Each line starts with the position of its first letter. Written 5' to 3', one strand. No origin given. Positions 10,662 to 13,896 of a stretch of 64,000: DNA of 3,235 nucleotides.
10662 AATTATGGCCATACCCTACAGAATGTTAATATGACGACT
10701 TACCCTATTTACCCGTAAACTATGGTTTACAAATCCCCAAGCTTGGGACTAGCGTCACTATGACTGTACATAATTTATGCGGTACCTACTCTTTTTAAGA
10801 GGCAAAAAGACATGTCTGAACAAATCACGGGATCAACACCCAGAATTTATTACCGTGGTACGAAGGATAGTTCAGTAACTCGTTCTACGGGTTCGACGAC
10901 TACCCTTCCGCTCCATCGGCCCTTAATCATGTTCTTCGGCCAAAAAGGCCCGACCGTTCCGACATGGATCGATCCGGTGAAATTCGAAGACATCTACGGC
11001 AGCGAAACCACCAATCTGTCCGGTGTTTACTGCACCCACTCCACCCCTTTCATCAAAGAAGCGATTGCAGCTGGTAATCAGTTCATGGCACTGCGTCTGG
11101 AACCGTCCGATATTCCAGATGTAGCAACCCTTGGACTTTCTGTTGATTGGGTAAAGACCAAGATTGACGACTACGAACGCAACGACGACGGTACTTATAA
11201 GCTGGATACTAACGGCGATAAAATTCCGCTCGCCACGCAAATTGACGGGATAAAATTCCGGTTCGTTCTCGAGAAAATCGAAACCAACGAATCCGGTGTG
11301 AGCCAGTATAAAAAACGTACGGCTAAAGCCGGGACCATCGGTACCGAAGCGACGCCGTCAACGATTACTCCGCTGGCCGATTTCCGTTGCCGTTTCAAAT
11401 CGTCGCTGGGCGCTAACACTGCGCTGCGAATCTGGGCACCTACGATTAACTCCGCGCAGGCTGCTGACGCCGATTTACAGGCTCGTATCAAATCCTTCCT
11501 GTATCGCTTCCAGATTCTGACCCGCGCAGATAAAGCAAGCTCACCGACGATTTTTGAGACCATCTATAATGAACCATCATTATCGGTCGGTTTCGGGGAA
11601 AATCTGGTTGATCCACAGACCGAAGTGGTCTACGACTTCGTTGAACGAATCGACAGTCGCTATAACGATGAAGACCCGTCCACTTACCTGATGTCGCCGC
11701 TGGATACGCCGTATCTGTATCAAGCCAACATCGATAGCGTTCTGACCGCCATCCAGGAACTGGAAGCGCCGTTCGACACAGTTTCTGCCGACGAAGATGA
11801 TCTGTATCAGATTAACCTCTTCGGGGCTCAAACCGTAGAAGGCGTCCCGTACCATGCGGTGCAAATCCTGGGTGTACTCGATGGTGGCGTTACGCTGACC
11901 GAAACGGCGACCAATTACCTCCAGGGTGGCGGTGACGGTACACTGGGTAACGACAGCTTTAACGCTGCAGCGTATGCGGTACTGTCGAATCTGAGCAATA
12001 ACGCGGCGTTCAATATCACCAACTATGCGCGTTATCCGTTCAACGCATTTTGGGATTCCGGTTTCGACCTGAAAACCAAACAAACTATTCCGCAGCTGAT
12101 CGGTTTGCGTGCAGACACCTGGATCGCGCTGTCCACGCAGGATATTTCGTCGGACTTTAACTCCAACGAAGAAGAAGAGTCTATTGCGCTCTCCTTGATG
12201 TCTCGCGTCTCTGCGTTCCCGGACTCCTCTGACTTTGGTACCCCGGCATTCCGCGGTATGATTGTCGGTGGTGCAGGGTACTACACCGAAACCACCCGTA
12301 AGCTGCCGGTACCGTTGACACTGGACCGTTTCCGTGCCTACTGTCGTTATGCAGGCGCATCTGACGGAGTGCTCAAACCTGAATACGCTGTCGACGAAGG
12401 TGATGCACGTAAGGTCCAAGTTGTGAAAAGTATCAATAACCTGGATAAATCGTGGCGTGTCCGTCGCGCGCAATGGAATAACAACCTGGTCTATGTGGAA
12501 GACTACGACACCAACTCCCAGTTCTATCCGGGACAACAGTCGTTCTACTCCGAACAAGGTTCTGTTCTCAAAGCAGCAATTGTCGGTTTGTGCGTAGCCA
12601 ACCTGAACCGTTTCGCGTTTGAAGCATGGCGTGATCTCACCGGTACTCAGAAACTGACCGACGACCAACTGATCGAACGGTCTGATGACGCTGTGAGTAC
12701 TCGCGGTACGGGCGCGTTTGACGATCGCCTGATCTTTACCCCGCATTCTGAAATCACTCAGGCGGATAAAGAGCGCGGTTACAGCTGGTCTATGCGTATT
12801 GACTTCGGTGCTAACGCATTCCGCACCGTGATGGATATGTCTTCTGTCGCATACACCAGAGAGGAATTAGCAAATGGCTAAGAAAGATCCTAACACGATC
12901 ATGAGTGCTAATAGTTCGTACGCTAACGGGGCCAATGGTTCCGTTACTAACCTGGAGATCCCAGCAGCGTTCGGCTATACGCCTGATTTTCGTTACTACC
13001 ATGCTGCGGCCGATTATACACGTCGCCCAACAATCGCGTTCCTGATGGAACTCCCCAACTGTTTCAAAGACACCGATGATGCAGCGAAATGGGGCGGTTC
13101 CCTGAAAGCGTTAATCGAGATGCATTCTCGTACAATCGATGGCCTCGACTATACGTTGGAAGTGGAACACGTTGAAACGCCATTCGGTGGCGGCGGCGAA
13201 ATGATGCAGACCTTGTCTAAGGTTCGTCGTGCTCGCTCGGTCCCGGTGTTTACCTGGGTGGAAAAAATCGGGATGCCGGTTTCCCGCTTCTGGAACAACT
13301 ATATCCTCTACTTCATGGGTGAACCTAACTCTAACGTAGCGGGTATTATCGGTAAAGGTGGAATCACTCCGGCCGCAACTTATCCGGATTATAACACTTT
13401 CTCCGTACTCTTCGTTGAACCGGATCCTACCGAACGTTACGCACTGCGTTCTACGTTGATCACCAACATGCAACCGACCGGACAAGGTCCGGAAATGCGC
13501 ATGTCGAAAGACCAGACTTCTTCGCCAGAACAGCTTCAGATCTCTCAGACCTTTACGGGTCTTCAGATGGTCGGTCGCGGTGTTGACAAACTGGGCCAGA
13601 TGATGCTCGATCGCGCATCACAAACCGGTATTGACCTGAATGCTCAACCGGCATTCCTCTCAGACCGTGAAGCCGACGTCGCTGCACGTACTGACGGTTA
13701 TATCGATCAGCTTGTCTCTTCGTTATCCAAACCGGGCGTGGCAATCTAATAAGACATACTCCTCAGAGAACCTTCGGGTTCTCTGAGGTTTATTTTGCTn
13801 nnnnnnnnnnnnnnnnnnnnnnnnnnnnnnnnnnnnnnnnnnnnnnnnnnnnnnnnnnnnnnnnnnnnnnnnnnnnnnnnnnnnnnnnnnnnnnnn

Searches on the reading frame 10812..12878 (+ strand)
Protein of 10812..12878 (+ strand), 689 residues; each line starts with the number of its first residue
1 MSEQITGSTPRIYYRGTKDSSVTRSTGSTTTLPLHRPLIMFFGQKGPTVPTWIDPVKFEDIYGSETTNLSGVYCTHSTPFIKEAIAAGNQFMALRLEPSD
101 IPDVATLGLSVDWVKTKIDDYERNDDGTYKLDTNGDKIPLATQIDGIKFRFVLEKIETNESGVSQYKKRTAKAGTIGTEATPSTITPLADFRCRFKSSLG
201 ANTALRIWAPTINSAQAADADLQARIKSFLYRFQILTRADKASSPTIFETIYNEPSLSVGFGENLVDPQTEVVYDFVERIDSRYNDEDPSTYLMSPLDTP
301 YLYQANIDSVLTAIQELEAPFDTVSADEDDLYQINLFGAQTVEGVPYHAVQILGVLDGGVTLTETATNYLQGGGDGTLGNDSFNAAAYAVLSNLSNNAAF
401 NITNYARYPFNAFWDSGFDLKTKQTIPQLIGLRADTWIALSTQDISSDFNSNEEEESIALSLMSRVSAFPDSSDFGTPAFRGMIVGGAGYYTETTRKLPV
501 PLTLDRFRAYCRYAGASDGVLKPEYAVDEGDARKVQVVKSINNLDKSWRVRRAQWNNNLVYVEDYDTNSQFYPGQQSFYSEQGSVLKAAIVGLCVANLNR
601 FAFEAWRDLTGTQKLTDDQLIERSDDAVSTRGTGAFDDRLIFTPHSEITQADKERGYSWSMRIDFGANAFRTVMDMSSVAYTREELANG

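Call 12: search_protein_families(library=phrogs, proteins=[window:10812-12878:+], max_evalue=0.00001)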
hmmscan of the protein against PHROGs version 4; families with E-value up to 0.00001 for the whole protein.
window:10812-12878:+ (689 aa): 1 family
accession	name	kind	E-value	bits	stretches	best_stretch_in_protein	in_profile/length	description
phrog_3242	-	tail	4.4e-214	713.9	1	1-688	1-691/692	tail sheath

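Call 69: search_dna_similar(query=window:10812-12878:+, collection=phages, mode=protein, max_rows=45, rows=spread)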
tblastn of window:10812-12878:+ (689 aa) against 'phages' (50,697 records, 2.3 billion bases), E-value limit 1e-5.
Records with a match: 243; places in all: 243; records where one place covers at least 80% of the query: 243.
Best place of each record, by identity: >=99% 1; 90-95% 10; 60-80% 10; <60% 222.
By first word of the organism name: Pseudomonas 79; Erwinia 60; Salmonella 23; Serratia 19; Vibrio 14; Ralstonia 13; Klebsiella 12; Burkholderia 4; Escherichia 4; Xanthomonas 3; and 9 more.
By host as written in the record: Erwinia amylovora 35; Pseudomonas aeruginosa 32; - 30; Erwinia amylovora ATCC 29780 19; Klebsiella pneumoniae 14; Pseudomonas aeruginosa PAO1 8; Ralstonia solanacearum 6; Salmonella enterica 5; and 58 more.
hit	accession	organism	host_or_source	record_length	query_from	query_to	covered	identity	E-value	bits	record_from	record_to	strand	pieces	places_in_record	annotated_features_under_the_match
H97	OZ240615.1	Klebsiella phage vB_KpM_Centimanus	-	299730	1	689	100%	99.7%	0e+0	1355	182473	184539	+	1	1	tail sheath | virion structural protein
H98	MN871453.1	Serratia phage KpZh_LPS_45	Klebsiella pneumoniae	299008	1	689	100%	90.9%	0e+0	1246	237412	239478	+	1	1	record has no annotation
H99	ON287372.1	Serratia phage vB_SmaS-Totoro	Serratia marcescens LVF3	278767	1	689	100%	63.9%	0e+0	869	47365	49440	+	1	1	putative tail sheath protein | putative virion structural protein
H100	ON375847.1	Pectobacterium phage vB_ParM-25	Pectobacterium aroidearum strain MO46a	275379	1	689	100%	63.3%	0e+0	855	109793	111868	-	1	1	tail sheath | virion structural protein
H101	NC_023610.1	Erwinia phage PhiEaH1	Erwinia amylovora B0.1960 (NCAIM, ...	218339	1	686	100%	43.9%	2e-179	572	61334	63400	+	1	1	tail sheath | virion structural protein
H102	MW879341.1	Erwinia phage pEa_SNUABM_54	Erwinia amylovora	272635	4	686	99%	31.0%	7e-100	342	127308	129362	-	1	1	hypothetical protein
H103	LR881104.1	Klebsiella phage vB_KvM-Eowyn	-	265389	5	686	99%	30.3%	3e-87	305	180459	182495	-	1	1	tail shealth protein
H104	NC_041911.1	Ralstonia phage RP12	Ralstonia solanacearum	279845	5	687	99%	29.5%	2e-77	276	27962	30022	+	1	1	tail sheath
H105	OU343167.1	Pseudomonas phage vB_PaeM_phiLBG22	-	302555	8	686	99%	28.3%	5e-66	243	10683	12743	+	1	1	record has no annotation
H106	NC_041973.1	Erwinia phage vB_EamM_RAY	Erwinia amylovora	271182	5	686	99%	28.2%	2e-75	270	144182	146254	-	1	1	tail sheath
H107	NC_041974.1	Erwinia phage vB_EamM_Simmy50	Erwinia amylovora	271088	5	686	99%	28.2%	3e-75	270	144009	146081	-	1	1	tail sheath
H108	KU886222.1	Erwinia phage vB_EamM_Special G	Erwinia amylovora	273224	5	686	99%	28.2%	4e-75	270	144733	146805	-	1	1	181: putative tail sheath protein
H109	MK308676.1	Vibrio phage vB_VmeM-Yong MS31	Vibrio mediterranei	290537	5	686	99%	28.0%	1e-71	259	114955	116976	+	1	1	hypothetical protein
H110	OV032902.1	Vibrio phage vB_VpaM_sm033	-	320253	5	673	97%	28.2%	4e-56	213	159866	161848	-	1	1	tail sheath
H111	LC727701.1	Pseudomonas phage sp. NK1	Pseudomonas aeruginosa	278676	8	677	97%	28.0%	9e-62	230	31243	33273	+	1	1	hypothetical protein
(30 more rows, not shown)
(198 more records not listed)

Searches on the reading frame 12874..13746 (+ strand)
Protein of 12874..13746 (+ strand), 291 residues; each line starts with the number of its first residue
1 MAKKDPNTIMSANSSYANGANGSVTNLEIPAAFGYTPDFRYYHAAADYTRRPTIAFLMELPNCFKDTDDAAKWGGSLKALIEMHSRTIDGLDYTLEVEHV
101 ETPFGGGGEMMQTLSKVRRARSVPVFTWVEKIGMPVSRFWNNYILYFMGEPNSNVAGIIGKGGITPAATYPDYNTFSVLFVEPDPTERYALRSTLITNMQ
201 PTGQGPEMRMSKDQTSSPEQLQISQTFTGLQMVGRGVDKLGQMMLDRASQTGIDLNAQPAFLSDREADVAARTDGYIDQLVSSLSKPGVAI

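Call 12: search_protein_families(library=phrogs, proteins=[window:12874-13746:+], max_evalue=0.00001)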
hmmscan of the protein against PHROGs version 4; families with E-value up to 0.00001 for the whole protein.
window:12874-13746:+ (291 aa): 1 family
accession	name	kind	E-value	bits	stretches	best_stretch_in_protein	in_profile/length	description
phrog_3185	-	head and packaging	1.5e-81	274.9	1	3-276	2-273/289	virion structural protein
